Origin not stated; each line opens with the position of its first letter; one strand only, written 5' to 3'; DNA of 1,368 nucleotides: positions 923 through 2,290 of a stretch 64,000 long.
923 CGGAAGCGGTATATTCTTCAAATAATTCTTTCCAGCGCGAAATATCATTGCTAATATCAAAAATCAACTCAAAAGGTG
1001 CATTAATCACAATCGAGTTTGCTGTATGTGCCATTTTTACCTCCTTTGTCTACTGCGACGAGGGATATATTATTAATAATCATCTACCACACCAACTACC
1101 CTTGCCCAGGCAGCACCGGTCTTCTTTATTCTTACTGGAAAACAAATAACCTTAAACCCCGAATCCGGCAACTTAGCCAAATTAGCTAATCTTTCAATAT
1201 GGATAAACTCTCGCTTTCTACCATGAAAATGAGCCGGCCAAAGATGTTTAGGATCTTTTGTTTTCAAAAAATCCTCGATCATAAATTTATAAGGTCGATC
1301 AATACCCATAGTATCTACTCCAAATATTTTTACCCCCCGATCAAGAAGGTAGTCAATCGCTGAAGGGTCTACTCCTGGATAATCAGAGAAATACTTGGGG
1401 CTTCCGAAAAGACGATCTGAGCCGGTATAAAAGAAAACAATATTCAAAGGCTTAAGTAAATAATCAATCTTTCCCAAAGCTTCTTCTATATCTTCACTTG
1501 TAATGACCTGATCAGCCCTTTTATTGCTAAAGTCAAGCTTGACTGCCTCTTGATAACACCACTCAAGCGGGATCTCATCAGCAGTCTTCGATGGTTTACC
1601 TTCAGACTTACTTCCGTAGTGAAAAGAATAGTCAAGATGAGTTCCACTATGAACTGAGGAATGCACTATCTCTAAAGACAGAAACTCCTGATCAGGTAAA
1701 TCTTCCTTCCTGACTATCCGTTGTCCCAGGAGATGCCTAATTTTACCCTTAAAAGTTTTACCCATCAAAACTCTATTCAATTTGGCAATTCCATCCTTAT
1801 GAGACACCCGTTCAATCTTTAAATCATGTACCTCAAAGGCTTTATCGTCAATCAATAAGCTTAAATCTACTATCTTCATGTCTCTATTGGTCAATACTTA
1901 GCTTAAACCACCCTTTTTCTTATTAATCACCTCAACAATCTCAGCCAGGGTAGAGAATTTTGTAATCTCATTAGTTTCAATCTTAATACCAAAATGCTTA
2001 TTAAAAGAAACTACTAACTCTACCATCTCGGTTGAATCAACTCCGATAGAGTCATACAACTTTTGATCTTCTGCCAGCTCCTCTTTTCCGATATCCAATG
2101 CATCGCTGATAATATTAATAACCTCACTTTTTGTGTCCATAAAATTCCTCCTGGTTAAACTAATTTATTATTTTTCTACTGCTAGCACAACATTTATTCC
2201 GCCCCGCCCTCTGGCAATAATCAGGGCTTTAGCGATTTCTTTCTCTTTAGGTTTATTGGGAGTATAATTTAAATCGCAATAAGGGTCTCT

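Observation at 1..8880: Twelve-gene aromatic (type II) polyketide synthase operon in an apparently non-actinomycete genome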

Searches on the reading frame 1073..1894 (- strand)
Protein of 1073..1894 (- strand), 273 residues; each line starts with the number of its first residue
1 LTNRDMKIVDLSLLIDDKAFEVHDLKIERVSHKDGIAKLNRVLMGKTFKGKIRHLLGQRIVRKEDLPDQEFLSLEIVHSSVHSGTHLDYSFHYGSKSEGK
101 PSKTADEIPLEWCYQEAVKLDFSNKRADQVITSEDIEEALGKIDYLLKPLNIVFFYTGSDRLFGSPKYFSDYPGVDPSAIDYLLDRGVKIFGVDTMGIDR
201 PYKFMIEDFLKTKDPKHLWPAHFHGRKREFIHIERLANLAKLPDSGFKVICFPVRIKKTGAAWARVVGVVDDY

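Call 3: search_protein_families(library=pfam, proteins=[window:1073-1894:-], max_evalue=0.01)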
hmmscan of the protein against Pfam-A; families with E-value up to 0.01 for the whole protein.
window:1073-1894:- (273 aa): 1 family
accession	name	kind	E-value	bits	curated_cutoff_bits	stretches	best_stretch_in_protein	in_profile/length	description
PF04199.19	Cyclase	-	1.3e-27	97.2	23.1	1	69-200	19-142/142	Putative cyclase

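Call 5: search_protein_families(library=ncbifam, proteins=[window:1073-1894:-], max_evalue=0.01)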
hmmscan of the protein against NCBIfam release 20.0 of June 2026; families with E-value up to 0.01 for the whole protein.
window:1073-1894:- (273 aa): 1 family
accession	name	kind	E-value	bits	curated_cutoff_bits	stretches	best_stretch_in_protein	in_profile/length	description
TIGR03035.1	trp_arylform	equivalog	9.1e-06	25.8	223.05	1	77-200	41-149/206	arylformamidase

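Call 22: search_solved_structures(query=window:1073-1894:-, max_evalue=0.01, show_alignments=2)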
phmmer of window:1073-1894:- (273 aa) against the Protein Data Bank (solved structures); distinct sequences matched with E-value up to 0.01: 3.
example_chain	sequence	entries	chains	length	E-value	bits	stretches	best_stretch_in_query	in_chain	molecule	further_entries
5nnb_A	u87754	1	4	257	2.2e-07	34.4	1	78-270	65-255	isatin hydrolase A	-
5nna_A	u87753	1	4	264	2.5e-07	34.3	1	78-270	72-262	isatin hydrolase A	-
4j0n_A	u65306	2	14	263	0.0087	19.3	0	169-265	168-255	Isatin hydrolase B | Putative uncharacterized protein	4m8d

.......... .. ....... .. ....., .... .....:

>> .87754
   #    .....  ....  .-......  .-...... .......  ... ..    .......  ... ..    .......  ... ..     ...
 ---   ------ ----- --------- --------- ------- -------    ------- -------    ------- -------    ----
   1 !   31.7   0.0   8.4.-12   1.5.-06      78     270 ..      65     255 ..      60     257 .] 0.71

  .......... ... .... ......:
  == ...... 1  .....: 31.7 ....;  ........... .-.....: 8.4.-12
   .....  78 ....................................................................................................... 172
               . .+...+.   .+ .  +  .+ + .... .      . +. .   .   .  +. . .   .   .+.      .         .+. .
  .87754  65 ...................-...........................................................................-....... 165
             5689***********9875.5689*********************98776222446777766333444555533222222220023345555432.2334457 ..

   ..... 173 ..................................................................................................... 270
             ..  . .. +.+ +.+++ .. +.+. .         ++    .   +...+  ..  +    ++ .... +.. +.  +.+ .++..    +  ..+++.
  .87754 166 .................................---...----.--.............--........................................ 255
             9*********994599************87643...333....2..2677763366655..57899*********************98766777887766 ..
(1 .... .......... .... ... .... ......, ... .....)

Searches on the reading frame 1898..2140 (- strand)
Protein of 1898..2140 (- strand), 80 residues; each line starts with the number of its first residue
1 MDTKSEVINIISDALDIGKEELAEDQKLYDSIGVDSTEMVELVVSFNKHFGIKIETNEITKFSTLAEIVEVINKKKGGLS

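Call 3: search_protein_families(library=pfam, proteins=[window:1898-2140:-], max_evalue=0.01)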
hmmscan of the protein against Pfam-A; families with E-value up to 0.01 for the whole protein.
window:1898-2140:- (80 aa): 2 families
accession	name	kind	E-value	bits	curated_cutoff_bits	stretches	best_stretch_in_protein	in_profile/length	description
PF00550.31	PP-binding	-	1.9e-12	47.7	20.8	1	6-72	2-67/67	Phosphopantetheine attachment site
PF23297.2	ACP_SdgA_C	-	2.4e-06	28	27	1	4-75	12-82/95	Highly reducing polyketide synthase sdgA, C-terminal ACP domain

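Call 5: search_protein_families(library=ncbifam, proteins=[window:1898-2140:-], max_evalue=0.01)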
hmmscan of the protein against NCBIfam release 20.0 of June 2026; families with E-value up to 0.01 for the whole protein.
window:1898-2140:- (80 aa): 20 families
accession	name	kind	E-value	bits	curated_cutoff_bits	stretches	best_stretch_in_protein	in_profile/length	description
NF002148.0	PRK00982.1-2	subfamily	2.1e-14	53.1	71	1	2-76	4-78/79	acyl carrier protein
NF002150.0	PRK00982.1-4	subfamily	6.9e-13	48.6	66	1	6-76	9-79/80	acyl carrier protein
NF002151.0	PRK00982.1-5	equivalog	2.4e-11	43.6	92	1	2-76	3-77/78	acyl carrier protein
TIGR00517.1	acyl_carrier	equivalog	4.4e-11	42.5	70.45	1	3-76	4-77/77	acyl carrier protein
NF058660.1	cispen_ACP_AmcB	equivalog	2.2e-10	40.5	80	1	5-76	4-79/80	cispentacin biosynthesis acyl carrier protein AmcB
NF002149.0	PRK00982.1-3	equivalog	3.3e-10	39.7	106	1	5-75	6-76/78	acyl carrier protein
NF006031.0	PRK08172.1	equivalog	1.3e-09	38.6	76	1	1-75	3-77/82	acyl carrier protein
NF002147.0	PRK00982.1-1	equivalog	1.4e-09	37.6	84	1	6-76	11-81/83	acyl carrier protein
NF003757.0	PRK05350.1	equivalog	1.5e-09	37.9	65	1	6-74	10-78/83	acyl carrier protein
NF009104.0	PRK12449.1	equivalog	6.2e-08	32.5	70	1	7-76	10-79/80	acyl carrier protein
NF005079.0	PRK06508.1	equivalog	6.8e-08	32.8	83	1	3-60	4-61/93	acyl carrier protein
NF040636.1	AcpM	exception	1.7e-07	31.2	146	1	6-74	9-77/93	meromycolate extension acyl carrier protein AcpM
NF003464.0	PRK05087.1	equivalog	8.9e-07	28.8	68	1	1-74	1-76/78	D-alanine--poly(phosphoribitol) ligase subunit DltC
NF004533.0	PRK05883.1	equivalog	1e-05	25.3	72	1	5-73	26-94/100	acyl carrier protein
NF006617.0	PRK09184.1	subfamily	5e-05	23.2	70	1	4-76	15-94/96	phosphopantetheine-binding protein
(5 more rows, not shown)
